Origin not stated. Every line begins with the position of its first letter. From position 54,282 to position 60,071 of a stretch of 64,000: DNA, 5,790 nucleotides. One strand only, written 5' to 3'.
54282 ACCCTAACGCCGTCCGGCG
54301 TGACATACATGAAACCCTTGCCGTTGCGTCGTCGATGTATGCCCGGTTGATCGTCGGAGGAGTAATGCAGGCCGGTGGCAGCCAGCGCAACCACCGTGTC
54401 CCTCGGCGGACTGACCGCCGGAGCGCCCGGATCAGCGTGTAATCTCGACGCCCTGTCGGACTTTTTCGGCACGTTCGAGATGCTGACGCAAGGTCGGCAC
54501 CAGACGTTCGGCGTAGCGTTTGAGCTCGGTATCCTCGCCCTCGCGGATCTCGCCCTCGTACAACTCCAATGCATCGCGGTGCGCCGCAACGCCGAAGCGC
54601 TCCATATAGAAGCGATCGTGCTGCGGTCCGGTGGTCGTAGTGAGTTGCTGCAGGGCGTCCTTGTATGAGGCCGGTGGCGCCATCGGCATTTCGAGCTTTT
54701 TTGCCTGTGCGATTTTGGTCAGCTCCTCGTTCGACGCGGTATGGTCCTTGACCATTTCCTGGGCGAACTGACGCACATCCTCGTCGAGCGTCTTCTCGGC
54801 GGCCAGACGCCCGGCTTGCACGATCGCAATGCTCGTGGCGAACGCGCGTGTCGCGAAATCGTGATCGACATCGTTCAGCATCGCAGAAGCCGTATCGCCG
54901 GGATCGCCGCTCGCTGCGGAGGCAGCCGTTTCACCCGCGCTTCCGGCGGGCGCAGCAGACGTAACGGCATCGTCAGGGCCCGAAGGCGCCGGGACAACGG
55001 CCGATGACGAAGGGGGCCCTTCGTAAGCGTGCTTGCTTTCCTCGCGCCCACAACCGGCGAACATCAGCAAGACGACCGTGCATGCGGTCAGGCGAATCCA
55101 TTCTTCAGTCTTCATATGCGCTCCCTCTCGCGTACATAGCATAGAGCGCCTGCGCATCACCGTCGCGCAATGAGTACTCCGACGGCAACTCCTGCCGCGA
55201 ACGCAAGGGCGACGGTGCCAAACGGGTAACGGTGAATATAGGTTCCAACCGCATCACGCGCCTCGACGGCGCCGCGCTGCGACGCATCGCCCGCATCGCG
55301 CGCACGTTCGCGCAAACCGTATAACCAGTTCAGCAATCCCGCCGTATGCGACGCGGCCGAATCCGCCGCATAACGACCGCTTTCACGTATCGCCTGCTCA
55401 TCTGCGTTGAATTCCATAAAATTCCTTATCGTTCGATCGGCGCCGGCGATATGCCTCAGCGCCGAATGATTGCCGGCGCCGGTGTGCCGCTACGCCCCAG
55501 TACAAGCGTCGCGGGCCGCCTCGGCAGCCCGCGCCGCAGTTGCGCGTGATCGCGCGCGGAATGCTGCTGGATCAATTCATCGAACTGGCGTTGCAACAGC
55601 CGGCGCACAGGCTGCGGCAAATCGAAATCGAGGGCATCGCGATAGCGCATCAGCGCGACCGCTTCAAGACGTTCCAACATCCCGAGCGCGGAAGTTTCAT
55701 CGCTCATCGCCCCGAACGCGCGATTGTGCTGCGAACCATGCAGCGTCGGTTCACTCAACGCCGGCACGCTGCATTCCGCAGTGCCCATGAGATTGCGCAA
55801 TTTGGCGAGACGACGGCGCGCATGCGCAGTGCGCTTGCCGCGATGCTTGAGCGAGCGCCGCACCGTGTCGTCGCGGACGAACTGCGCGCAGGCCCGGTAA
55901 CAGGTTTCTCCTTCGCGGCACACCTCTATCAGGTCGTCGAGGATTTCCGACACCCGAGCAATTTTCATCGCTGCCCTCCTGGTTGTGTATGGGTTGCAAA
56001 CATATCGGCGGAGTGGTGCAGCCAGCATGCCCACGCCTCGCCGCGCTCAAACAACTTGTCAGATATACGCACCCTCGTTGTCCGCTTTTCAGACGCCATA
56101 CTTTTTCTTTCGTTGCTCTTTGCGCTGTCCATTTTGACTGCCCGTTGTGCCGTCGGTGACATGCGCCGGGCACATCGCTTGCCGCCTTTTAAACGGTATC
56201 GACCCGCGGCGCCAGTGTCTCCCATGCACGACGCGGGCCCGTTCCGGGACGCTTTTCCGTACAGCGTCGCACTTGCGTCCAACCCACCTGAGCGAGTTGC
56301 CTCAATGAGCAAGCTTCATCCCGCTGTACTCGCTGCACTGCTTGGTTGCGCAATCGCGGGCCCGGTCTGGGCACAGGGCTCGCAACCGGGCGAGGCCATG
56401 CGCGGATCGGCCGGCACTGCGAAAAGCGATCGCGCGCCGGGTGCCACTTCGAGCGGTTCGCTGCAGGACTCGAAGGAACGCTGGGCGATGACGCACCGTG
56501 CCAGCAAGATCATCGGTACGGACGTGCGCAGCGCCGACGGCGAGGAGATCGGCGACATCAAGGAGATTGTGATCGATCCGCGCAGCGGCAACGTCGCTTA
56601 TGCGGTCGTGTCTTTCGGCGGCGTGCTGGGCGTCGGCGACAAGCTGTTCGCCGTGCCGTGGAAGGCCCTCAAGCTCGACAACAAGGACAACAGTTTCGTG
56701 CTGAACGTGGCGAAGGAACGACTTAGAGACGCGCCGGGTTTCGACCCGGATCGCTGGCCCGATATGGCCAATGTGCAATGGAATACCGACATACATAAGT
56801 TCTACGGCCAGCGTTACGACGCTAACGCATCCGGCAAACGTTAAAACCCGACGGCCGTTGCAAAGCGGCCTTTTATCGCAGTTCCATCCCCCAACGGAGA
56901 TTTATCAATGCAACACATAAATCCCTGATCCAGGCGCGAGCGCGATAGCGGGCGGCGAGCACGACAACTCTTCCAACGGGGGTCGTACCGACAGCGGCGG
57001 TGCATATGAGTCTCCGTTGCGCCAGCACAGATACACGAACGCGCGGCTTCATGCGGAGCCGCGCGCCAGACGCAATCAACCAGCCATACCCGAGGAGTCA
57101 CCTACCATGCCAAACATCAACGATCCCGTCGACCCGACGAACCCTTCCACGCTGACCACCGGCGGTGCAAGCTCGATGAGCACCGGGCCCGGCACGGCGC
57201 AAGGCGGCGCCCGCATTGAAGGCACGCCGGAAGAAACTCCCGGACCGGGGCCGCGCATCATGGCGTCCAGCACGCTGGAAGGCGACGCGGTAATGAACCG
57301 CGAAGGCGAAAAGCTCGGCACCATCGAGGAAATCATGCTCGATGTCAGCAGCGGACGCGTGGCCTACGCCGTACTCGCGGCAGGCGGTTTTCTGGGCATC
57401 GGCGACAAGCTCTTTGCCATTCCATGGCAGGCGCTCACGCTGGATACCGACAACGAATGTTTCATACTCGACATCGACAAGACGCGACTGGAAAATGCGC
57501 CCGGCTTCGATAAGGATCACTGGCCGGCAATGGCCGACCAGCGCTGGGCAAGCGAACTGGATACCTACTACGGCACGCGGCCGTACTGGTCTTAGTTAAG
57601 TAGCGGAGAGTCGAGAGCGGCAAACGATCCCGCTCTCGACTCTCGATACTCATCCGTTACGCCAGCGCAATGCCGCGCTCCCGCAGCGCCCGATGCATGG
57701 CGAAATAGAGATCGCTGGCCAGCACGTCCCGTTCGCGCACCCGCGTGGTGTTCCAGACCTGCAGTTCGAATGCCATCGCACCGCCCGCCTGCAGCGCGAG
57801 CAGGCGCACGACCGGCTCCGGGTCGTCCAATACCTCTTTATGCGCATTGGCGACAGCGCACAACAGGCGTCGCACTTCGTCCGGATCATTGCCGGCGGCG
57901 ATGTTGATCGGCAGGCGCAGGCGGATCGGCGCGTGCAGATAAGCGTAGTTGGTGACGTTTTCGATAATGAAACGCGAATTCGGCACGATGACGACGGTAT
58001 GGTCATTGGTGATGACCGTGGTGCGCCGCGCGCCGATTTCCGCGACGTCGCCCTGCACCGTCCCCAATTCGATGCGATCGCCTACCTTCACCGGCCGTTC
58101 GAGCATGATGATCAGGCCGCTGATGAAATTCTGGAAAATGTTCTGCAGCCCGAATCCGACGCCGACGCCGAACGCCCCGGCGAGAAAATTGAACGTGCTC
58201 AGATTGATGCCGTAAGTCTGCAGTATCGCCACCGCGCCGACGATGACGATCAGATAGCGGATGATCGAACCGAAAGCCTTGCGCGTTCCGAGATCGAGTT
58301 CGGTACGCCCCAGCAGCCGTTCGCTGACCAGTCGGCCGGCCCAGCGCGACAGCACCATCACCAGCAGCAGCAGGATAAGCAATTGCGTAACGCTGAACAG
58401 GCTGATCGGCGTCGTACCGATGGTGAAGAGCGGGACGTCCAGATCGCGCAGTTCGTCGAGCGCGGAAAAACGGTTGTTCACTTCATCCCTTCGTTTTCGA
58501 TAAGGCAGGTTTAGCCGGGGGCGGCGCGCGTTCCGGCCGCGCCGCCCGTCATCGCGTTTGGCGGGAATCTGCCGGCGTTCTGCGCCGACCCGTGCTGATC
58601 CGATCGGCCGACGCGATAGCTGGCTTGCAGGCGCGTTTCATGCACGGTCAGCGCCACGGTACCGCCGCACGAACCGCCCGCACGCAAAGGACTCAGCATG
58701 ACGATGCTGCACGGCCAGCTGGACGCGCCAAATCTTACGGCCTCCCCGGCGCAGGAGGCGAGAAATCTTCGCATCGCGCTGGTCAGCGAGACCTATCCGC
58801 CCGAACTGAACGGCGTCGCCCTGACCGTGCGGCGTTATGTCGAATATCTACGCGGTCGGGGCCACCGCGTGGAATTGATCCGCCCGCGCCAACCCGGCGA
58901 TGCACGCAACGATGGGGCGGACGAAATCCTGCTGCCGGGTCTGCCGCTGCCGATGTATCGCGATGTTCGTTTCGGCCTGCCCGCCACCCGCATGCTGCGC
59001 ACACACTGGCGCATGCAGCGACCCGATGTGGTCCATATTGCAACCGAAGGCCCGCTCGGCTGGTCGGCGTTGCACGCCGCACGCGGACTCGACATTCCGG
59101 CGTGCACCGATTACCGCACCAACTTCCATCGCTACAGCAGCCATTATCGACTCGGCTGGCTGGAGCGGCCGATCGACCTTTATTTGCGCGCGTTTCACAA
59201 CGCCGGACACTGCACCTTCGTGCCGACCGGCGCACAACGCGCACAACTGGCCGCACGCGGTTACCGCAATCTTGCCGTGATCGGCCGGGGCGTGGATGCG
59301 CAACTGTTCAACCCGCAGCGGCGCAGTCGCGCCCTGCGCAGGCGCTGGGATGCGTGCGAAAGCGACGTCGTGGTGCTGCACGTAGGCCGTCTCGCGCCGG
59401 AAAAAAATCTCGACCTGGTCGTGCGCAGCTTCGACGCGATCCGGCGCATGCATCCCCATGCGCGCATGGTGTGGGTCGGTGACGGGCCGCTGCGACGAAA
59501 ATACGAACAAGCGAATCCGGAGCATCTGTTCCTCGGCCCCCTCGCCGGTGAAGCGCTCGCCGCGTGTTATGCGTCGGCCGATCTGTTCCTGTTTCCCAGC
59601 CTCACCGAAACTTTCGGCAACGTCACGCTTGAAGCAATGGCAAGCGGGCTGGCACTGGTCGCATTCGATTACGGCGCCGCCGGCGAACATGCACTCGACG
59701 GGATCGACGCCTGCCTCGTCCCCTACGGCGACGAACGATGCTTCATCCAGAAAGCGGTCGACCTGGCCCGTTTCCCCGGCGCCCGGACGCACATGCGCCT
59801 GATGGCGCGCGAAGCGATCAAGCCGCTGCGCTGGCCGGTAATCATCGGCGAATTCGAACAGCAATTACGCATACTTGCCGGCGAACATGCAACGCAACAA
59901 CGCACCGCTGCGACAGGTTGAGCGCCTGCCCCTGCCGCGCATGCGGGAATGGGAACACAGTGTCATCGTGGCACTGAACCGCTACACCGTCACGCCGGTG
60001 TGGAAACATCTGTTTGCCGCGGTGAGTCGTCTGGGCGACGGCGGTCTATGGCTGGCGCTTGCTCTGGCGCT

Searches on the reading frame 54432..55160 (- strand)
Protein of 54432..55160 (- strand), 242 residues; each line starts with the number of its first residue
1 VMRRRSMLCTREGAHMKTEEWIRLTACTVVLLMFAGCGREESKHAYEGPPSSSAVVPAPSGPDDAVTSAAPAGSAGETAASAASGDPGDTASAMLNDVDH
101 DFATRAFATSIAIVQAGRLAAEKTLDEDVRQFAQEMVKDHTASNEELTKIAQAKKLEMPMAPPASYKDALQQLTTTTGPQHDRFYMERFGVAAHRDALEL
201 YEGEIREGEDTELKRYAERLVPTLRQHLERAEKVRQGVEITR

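Call 15: search_protein_families(library=pfam, proteins=[window:54432-55160:-], max_evalue=0.001)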
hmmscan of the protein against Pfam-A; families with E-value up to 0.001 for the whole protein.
window:54432-55160:- (242 aa): 2 families
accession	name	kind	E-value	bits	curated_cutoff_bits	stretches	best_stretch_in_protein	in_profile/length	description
PF13628.12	DUF4142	-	3.7e-34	118.4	27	1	99-233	3-137/138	Domain of unknown function (DUF4142)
PF03713.19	DUF305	-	8.6e-07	29.6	27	1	114-229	16-145/151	Domain of unknown function (DUF305)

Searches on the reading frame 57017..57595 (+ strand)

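Call 33: search_protein_families(library=pfam, proteins=[window:57017-57595:+], max_evalue=0.0001)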
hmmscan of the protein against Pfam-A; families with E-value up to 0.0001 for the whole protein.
window:57017-57595:+ (192 aa): 1 family
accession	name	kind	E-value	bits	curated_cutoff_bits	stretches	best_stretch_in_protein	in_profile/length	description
PF05239.21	PRC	-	2.9e-16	59.6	21.2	1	82-156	4-76/78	PRC-barrel domain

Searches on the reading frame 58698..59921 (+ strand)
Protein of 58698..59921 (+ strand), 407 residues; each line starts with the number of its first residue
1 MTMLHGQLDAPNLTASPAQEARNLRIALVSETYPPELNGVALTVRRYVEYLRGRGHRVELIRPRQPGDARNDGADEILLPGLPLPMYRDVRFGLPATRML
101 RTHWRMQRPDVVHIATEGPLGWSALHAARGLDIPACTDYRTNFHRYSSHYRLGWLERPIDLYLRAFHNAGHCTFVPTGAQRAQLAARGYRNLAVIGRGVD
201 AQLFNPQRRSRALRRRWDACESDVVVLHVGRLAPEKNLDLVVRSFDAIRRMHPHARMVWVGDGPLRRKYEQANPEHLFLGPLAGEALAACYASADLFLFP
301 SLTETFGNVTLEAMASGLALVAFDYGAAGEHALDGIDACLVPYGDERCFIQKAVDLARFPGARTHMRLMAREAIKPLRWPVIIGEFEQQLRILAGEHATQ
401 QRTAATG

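Call 33: search_protein_families(library=pfam, proteins=[window:58698-59921:+], max_evalue=0.0001)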
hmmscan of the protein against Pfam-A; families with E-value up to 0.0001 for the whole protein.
window:58698-59921:+ (407 aa): 4 families
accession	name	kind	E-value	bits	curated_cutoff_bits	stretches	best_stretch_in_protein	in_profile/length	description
PF13692.12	Glyco_trans_1_4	-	4e-29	102.1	27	1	225-356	3-139/142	Glycosyl transferases group 1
PF13439.12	Glyco_transf_4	-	2.9e-26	93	28.5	1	38-202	2-169/170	Glycosyltransferase Family 4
PF00534.26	Glycos_transf_1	-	4.3e-23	82.1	26.4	1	214-346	6-145/172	Glycosyl transferases group 1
PF13579.12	Glyco_trans_4_4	-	1.4e-17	64.9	29.7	1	38-196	1-156/158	Glycosyl transferase 4-like domain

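Call 51: search_protein_families(library=ncbifam, proteins=[window:58698-59921:+], max_evalue=1e-10)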
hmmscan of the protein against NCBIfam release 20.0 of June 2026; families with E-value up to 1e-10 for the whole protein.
window:58698-59921:+ (407 aa): 14 families
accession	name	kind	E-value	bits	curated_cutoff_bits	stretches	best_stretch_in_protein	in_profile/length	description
NF053787.1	GlcN_PG_synth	equivalog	4e-36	124.6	480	1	44-389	17-355/361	N-acetylglucosaminyl phosphatidylglycerol synthase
NF049988.1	MGlcDAGSynMgs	equivalog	1.8e-22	80.3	400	1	24-321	1-317/398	alpha-monoglucosyldiacylglycerol synthase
TIGR03999.1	thiol_BshA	equivalog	2.2e-21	76.2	273.7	1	190-376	167-356/375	N-acetyl-alpha-D-glucosaminyl L-malate synthase BshA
TIGR03088.1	stp2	hypoth_equivalog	2.7e-19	69.5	409.05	1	193-352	163-331/374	TIGR03088 family PEP-CTERM/XrtA system glycosyltransferase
TIGR04047.1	MSMEG_0565_glyc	hypoth_equivalog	8e-19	67.9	259.85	1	164-331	134-314/373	MSMEG_0565 family glycosyltransferase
TIGR04063.1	stp3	hypoth_equivalog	5.4e-17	61.8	442.05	1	97-377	81-378/397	TIGR04063 family PEP-CTERM/XrtA system glycosyltransferase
TIGR04157.1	glyco_rSAM_CFB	subfamily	7.1e-17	61.5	400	1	192-326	195-333/406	TIGR04157 family glycosyltransferase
NF053513.1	Gtran_IagA_BgsA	equivalog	5e-15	55.3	460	1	107-322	42-264/333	LTA glycolipid anchor biosynthesis glycosyltransferase, IagA/BgsA family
TIGR03449.1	mycothiol_MshA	equivalog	3.5e-14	52.5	462.5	1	191-379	189-389/406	D-inositol-3-phosphate glycosyltransferase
NF038229.1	Glyco4_Geo_Pelo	equivalog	1e-13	51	400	0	211-372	149-314/338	GPMC system family 4 glycosyltransferase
NF047684.1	TeichurnBiosyTuaC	equivalog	2.3e-13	49.9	550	1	189-328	184-324/391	teichuronic acid biosynthesis protein TuaC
NF041876.1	EPS_EpsE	equivalog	3e-12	46.5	400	1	182-374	178-376/389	exopolysaccharide biosynthesis GT4 family glycosyltransferase EpsE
NF012028.0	PRK15484.1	subfamily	1.6e-11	44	618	0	191-336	162-320/380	lipopolysaccharide N-acetylglucosaminyltransferase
TIGR02149.1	glgA_Coryne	subfamily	3.9e-11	42.7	302.4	0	192-346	171-336/391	glycogen synthase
